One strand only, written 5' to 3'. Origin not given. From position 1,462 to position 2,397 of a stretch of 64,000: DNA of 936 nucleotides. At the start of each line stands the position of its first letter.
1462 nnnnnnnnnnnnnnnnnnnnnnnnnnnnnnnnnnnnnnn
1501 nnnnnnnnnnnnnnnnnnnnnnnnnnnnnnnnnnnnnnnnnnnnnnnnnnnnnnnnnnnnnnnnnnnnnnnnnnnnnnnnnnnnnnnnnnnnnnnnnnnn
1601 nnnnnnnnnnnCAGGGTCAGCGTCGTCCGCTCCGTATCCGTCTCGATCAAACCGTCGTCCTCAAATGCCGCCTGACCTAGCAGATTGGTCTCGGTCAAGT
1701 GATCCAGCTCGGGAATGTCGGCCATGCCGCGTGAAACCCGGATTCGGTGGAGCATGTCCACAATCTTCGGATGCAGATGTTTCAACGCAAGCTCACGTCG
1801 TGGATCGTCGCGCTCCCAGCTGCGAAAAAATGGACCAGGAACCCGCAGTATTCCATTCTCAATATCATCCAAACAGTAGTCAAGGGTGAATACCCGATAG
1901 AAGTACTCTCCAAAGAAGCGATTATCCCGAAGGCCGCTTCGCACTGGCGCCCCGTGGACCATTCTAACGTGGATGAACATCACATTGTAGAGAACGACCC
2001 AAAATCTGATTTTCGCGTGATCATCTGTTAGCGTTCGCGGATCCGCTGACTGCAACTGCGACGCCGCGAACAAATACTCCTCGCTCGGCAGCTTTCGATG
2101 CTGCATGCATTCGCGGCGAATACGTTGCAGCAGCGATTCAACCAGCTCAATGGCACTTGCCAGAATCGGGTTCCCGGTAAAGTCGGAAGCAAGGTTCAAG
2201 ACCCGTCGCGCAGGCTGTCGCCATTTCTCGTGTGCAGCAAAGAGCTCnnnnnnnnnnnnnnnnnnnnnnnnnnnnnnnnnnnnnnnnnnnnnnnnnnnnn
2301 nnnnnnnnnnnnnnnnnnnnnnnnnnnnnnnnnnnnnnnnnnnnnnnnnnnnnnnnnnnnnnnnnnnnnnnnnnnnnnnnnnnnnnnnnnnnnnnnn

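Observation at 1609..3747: PDK1-like kinase with a DUF547 domain replacing the PH domain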

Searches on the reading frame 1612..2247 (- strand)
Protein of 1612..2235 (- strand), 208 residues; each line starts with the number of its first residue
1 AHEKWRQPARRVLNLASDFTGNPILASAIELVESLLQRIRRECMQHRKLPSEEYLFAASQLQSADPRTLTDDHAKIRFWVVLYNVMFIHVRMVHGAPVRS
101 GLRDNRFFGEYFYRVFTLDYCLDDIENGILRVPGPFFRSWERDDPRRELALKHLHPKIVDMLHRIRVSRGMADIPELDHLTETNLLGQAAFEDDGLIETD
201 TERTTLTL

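Call 10: find_homologous_proteins(query=window:1612-2235:-, max_evalue=10)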
Query seq(208 aa): 172 candidates shared short words with the query, none scored E <= 10.

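Call 23: search_protein_representatives(alignment_id=A2)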
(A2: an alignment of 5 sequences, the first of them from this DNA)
Query: 5 sequences, 181 profile positions. Proteins with E-value up to 0.001 (for the whole library): 682; up to 1e-10: 25; up to 1e-30: 2. The best 150 are listed.
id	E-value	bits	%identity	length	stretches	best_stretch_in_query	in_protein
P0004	2.9e-97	340.0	-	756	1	1-178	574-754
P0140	1.9e-46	174.5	-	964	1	1-176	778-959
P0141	2.2e-29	118.8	-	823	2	54-172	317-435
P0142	8.5e-22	94.1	-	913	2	25-163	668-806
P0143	4.2e-17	78.8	-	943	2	60-162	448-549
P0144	5.1e-16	75.3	-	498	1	52-162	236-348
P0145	1.1e-15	74.2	-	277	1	24-173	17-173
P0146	1.0e-13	67.8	-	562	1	52-162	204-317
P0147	2.2e-13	66.7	-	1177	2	52-172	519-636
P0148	2.7e-13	66.4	-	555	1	6-162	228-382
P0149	3.8e-13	65.9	-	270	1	52-162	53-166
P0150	4.0e-13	65.9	-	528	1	50-163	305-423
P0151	1.9e-12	63.7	-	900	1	47-163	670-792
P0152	2.9e-12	63.0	-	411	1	29-163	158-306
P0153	4.4e-12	62.5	-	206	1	23-164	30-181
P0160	1.6e-11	60.6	-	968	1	3-156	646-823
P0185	5.8e-10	55.5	-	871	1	16-163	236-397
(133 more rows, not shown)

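Call 24: search_protein_families(library=pfam, proteins=[P0140, P0141, P0142, P0143, P0144, P0146, P0147, P0148, P0151, P0160], max_evalue=0.001)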
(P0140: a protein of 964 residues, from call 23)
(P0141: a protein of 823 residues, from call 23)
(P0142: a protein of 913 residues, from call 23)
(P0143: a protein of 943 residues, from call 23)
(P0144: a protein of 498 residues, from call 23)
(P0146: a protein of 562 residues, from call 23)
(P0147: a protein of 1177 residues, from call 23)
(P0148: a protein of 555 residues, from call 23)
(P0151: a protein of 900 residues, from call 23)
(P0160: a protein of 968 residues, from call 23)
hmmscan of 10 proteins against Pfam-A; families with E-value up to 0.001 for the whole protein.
P0140 (964 aa): 5 families
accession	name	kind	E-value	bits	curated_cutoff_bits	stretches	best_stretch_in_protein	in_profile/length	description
PF00069.31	Pkinase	-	1.3e-61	208.8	31.7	1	425-698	4-263/263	Protein kinase domain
PF07714.23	PK_Tyr_Ser-Thr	-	1.5e-31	110.1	23.1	1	425-656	4-221/258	Protein tyrosine and serine/threonine kinase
PF04784.19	DUF547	-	1.9e-08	34.8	27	1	855-945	2-91/125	Protein of unknown function, DUF547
PF14531.12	Kinase-like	-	1.4e-06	28.2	25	1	531-644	151-255/289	Kinase-like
PF03109.22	ABC1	-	0.00063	19.4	22.9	0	535-577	177-219/244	ABC1 atypical kinase-like domain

P0141 (823 aa): 2 families
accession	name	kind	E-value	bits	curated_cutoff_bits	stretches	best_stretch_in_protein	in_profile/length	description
PF04784.19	DUF547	-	8.4e-55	184.5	27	2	338-459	2-125/125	Protein of unknown function, DUF547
PF00616.24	RasGAP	-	6.9e-15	55.9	28.3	1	65-135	133-207/207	GTPase-activator protein for Ras-like GTPase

P0142 (913 aa): 2 families
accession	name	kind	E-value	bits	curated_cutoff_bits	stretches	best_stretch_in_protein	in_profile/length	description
PF04784.19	DUF547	-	3.7e-50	169.5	27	2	423-539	8-125/125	Protein of unknown function, DUF547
PF00616.24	RasGAP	-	4.4e-32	112.1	28.3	2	122-223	102-207/207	GTPase-activator protein for Ras-like GTPase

P0143 (943 aa): 2 families
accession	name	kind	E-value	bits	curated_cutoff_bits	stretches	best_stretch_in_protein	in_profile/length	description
PF04784.19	DUF547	-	5.5e-52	175.4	27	2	464-582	5-124/125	Protein of unknown function, DUF547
PF00616.24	RasGAP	-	2.3e-31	109.7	28.3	2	115-214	104-207/207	GTPase-activator protein for Ras-like GTPase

P0144 (498 aa): 2 families
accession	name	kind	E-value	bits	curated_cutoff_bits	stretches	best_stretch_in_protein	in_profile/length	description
PF04784.19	DUF547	-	3.4e-35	121.2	27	1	257-382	4-125/125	Protein of unknown function, DUF547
PF00610.27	DEP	-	8.2e-23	80.6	32.7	1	109-177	1-72/72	Domain found in Dishevelled, Egl-10, and Pleckstrin (DEP)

P0146 (562 aa): 2 families
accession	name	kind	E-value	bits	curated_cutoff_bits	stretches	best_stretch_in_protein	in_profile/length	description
PF04784.19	DUF547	-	1.6e-33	115.8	27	1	223-351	2-125/125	Protein of unknown function, DUF547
PF00610.27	DEP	-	4.5e-26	91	32.7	1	52-121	1-72/72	Domain found in Dishevelled, Egl-10, and Pleckstrin (DEP)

P0147 (1177 aa): 2 families
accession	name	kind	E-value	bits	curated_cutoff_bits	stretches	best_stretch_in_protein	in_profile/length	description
PF04784.19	DUF547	-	1.4e-45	154.8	27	2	542-659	5-124/125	Protein of unknown function, DUF547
PF00616.24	RasGAP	-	3e-16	60.4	28.3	1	15-120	100-206/207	GTPase-activator protein for Ras-like GTPase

P0148 (555 aa): 3 families
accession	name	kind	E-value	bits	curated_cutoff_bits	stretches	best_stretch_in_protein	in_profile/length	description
PF04784.19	DUF547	-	4.4e-36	124.1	27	1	289-415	2-124/125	Protein of unknown function, DUF547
PF00462.30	Glutaredoxin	-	1.2e-17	64.3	22.9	1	4-63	1-60/60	Glutaredoxin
PF00610.27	DEP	-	1.8e-05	25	32.7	1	154-216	7-72/72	Domain found in Dishevelled, Egl-10, and Pleckstrin (DEP)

P0151 (900 aa): 4 families
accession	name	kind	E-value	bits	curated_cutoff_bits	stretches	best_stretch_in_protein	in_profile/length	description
PF00723.27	Glyco_hydro_15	-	4.8e-78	263.4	22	1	237-597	4-425/427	Glycosyl hydrolases family 15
PF04784.19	DUF547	-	6.2e-39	133.3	27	1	699-825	4-125/125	Protein of unknown function, DUF547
PF19291.4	TREH_N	-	6.8e-17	61.9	23.1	1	5-151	15-147/211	Trehalase-like, N-terminal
PF14559.12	TPR_19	-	0.00093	19.9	25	0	538-564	29-55/68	Tetratricopeptide repeat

P0160 (968 aa): 4 families
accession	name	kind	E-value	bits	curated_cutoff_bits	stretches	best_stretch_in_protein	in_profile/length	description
PF00069.31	Pkinase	-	4.7e-23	82.3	31.7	1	55-184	127-263/263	Protein kinase domain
PF04784.19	DUF547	-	3.3e-22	79.3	27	1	737-870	3-125/125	Protein of unknown function, DUF547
PF00610.27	DEP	-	2.2e-19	69.6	32.7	1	581-649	1-72/72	Domain found in Dishevelled, Egl-10, and Pleckstrin (DEP)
PF07714.23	PK_Tyr_Ser-Thr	-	2.2e-08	34.2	23.1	1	55-179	131-255/258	Protein tyrosine and serine/threonine kinase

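Call 31: list_cluster_members(proteins=[P0140, P0160, P0141, P0142, P0143, P0147, P0144, P0146, P0148, P0145])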
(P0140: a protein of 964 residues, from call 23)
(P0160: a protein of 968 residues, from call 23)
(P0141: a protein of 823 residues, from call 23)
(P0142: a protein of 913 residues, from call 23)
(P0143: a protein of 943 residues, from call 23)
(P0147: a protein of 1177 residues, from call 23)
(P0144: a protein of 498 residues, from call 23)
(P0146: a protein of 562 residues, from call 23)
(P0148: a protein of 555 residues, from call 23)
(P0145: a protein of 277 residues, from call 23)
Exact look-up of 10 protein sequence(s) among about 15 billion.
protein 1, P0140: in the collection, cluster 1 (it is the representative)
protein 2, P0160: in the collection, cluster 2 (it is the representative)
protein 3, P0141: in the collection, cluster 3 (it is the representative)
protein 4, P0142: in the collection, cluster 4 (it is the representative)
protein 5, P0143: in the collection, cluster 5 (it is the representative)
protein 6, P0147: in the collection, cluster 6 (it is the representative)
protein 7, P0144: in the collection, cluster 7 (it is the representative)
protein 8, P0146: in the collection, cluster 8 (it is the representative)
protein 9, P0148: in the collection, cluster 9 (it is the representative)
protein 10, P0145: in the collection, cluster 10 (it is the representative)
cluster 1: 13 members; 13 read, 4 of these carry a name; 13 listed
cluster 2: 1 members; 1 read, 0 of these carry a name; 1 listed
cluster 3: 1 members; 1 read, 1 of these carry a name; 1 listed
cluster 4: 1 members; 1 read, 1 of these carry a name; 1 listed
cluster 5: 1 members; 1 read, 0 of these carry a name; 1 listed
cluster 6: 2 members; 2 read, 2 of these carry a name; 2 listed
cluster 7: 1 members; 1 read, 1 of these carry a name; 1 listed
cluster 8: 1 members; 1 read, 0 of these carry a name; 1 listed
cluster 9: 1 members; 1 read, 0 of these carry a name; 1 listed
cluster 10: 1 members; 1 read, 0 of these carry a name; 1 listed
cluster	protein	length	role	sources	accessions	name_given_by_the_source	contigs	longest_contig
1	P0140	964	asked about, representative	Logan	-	-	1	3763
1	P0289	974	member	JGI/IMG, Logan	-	serine/threonine protein kinase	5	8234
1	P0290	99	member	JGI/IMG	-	hypothetical protein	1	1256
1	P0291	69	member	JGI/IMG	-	hypothetical protein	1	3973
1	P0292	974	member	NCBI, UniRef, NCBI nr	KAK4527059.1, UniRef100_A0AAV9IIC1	hypothetical protein GAYE_SCF34G4980 [Galdieria yellowstonensis] | non-specific serine/threonine protein kinase n=1 Tax=Galdieria yellowstonensis ...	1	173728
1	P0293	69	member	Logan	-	-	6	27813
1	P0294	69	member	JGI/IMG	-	-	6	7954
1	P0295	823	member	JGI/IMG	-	-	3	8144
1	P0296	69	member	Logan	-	-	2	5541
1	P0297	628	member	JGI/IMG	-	-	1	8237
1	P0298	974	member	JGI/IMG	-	-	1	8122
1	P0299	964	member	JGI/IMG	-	-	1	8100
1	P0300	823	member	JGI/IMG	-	-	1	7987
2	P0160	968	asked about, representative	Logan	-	-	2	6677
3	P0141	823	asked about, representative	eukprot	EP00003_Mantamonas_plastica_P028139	TRINITY_DN6266_c1_g1_i4.p1 TRINITY_DN6266_c1_g1~~TRINITY_DN6266_c1_g1_i4.p1 ORF ...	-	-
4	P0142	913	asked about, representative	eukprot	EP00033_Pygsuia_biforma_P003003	GCRY01003304.1.p1 GENE.GCRY01003304.1~~GCRY01003304.1.p1 ORF type:complete len:914 ...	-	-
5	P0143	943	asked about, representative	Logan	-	-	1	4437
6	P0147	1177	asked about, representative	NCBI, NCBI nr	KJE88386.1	hypothetical protein, variant [Capsaspora owczarzaki ATCC 30864]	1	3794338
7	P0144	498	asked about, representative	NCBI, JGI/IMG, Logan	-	hypothetical protein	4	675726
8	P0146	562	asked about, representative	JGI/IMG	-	-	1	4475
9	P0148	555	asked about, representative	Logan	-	-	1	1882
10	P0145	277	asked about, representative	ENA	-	-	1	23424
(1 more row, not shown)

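Call 39: search_protein_families(library=pfam, alignment_id=A4, max_evalue=0.00001)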
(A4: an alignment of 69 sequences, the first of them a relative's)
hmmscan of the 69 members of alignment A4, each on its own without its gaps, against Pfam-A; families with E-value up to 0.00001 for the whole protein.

A. member 1, P0140 (964 aa): 4 families
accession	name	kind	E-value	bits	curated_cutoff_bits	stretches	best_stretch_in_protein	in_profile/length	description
PF00069.31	Pkinase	-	1.3e-61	208.8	31.7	1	425-698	4-263/263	Protein kinase domain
PF07714.23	PK_Tyr_Ser-Thr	-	1.5e-31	110.1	23.1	1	425-656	4-221/258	Protein tyrosine and serine/threonine kinase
PF04784.19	DUF547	-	1.9e-08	34.8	27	1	855-945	2-91/125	Protein of unknown function, DUF547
PF14531.12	Kinase-like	-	1.4e-06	28.2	25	0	531-644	151-255/289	Kinase-like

B. families by the number of members that match (of 69 scanned): 18 families
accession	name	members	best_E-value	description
PF04784.19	DUF547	69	8.4e-55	Protein of unknown function, DUF547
PF00610.27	DEP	40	3.5e-27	Domain found in Dishevelled, Egl-10, and Pleckstrin (DEP)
PF00462.30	Glutaredoxin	22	1.2e-19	Glutaredoxin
PF00723.27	Glyco_hydro_15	5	4.8e-78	Glycosyl hydrolases family 15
PF00616.24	RasGAP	4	4.4e-32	GTPase-activator protein for Ras-like GTPase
PF00615.24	RGS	4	6.1e-19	Regulator of G protein signaling domain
PF19291.4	TREH_N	4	5.6e-18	Trehalase-like, N-terminal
PF07714.23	PK_Tyr_Ser-Thr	3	6.4e-68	Protein tyrosine and serine/threonine kinase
PF00069.31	Pkinase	3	1.3e-61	Protein kinase domain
PF10300.15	Iml2-TPR_39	2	4.8e-48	Iml2/Tetratricopeptide repeat protein 39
PF07719.23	TPR_2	2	4.4e-10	Tetratricopeptide repeat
PF02145.21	Rap_GAP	1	4.6e-51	Rap/ran-GAP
PF13424.12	TPR_12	1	1.1e-12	Tetratricopeptide repeat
PF13174.12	TPR_6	1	7.4e-10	Tetratricopeptide repeat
PF00169.35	PH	1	1.2e-08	PH domain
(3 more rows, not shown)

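Call 43: search_solved_structures(query=P0185, max_evalue=1e-10)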
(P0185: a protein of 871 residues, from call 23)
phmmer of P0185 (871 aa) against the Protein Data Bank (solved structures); distinct sequences matched with E-value up to 1e-10: 2367 (the best 60 are shown).
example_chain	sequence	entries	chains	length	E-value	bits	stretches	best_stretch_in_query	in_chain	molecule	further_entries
3ppz_A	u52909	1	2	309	1.4e-62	215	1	560-822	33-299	Serine/threonine-protein kinase CTR1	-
3p86_A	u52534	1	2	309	6.7e-62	212.7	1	560-822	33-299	Serine/threonine-protein kinase CTR1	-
9p9u_A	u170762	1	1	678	2.3e-59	204.3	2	568-816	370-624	Epidermal growth factor receptor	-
4uy9_A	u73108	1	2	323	1.1e-51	179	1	557-821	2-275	MITOGEN-ACTIVATED PROTEIN KINASE KINASE KINASE 9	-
3dtc_A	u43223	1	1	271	2e-50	174.7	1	560-817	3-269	Mitogen-activated protein kinase kinase kinase 9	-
4uya_A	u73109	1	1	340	1.8e-49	171.6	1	560-821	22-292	MITOGEN-ACTIVATED PROTEIN KINASE KINASE KINASE MLK4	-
8deg_A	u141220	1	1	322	3.3e-46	160.8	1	556-816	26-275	Mitogen-activated protein kinase kinase kinase 12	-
5cen_A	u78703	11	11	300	3.6e-46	160.7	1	556-816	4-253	Mitogen-activated protein kinase kinase kinase 12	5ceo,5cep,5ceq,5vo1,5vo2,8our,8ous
4csv_A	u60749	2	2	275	5.8e-46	160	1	558-819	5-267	SRC-ABL TYROSINE KINASE ANCESTOR | TYROSINE KINASE AS - A COMMON ANCESTOR OF SRC AND ABL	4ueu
4yff_A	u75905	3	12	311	1.5e-45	158.6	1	557-818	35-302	Serine/threonine-protein kinase TNNI3K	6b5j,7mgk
7mgj_A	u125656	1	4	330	1.7e-45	158.4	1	557-818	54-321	Serine/threonine-protein kinase TNNI3K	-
4yfi_A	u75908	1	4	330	3.7e-45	157.3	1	557-818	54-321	Serine/threonine-protein kinase TNNI3K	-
5hes_A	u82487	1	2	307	4.8e-45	157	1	558-826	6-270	Mitogen-activated protein kinase kinase kinase MLT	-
5x5o_A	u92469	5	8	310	5.1e-45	156.9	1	559-826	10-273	Mitogen-activated protein kinase kinase kinase MLT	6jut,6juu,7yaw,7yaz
3dk6_A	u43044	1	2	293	2.8e-44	154.4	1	558-833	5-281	Proto-oncogene tyrosine-protein kinase ABL1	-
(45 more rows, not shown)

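Call 44: search_solved_structures(query=P0160, max_evalue=1e-10)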
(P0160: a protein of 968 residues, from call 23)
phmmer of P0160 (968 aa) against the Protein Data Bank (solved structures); distinct sequences matched with E-value up to 1e-10: 446 (the best 60 are shown).
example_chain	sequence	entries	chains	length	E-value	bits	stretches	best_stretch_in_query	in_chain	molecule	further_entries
4czt_A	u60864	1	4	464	5.8e-24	87.3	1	54-239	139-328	CBL-INTERACTING SERINE/THREONINE-PROTEIN KINASE 23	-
4czu_A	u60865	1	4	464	3.9e-23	84.6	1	54-239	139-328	CBL-INTERACTING SERINE/THREONINE-PROTEIN KINASE 23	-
4red_A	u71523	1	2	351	2.2e-21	78.8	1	54-189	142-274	5'-AMP-activated protein kinase catalytic subunit alpha-1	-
7jhg_A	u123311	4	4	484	6.1e-21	77.3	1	54-188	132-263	5'-AMP-activated protein kinase catalytic subunit alpha-1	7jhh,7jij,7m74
4cfh_A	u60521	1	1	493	6.4e-21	77.2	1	54-188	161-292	5'-AMP-ACTIVATED PROTEIN KINASE CATALYTIC SUBUNIT ALPHA-1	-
6c9f_A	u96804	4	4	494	6.4e-21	77.2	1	54-188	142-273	5'-AMP-activated protein kinase catalytic subunit alpha-1,5'-AMP-activated protein kinase | 5'-AMP-activated protein kinase catalytic subunit alpha-1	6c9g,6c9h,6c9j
4qfg_A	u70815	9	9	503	6.6e-21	77.2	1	54-188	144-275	5'-AMP-activated protein kinase catalytic subunit alpha-1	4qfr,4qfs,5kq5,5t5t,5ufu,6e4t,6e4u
4rer_A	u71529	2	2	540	6.8e-21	77.1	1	54-188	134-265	5'-AMP-activated protein kinase catalytic subunit alpha-1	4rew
9ic2_A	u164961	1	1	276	8.2e-21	76.9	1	54-188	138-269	5'-AMP-activated protein kinase catalytic subunit alpha-2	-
2h6d_A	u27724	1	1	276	8.3e-21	76.9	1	54-188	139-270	5'-AMP-activated protein kinase catalytic subunit alpha-2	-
5iso_A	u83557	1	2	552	1.6e-20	75.9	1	54-188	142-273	5'-AMP-activated protein kinase catalytic subunit alpha-2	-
8bik_A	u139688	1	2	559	1.6e-20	75.9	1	54-188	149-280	5'-AMP-activated protein kinase catalytic subunit alpha-2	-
5ezv_A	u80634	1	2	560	1.6e-20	75.9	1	54-188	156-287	5'-AMP-activated protein kinase catalytic subunit alpha-2/alpha-1 RIM SWAP chimera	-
4cfe_A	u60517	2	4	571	1.7e-20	75.8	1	54-188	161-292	5'-AMP-ACTIVATED PROTEIN KINASE CATALYTIC SUBUNIT ALPHA-2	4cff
4zhx_A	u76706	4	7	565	2.4e-20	75.3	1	54-186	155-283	5'-AMP-activated protein kinase catalytic subunit alpha-2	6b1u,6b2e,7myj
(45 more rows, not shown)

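Call 77: find_encoding_contigs(protein=P0144, flank=3000, max_places=3)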
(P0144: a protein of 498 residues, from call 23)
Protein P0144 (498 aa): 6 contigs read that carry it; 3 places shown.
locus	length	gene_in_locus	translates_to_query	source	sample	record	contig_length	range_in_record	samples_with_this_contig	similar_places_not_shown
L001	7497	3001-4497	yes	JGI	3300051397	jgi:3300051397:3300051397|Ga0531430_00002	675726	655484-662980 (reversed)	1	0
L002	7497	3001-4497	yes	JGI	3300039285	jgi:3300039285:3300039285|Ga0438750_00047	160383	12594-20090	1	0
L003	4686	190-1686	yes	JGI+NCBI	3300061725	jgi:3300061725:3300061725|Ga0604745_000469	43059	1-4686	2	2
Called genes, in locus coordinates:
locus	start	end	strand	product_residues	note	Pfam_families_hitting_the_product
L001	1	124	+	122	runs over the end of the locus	-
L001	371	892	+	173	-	-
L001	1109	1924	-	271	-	PF02104:SURF1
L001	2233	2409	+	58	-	-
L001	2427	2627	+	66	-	-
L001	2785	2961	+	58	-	-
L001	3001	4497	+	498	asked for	PF00610:DEP, PF04784:DUF547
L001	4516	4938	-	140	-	PF01929:Ribosomal_L14e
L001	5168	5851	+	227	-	PF00312:Ribosomal_S15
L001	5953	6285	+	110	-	-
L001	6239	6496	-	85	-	-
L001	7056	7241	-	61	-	-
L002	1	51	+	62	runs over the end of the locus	-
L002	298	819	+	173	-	-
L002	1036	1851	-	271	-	PF02104:SURF1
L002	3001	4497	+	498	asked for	PF00610:DEP, PF04784:DUF547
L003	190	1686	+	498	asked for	PF00610:DEP, PF04784:DUF547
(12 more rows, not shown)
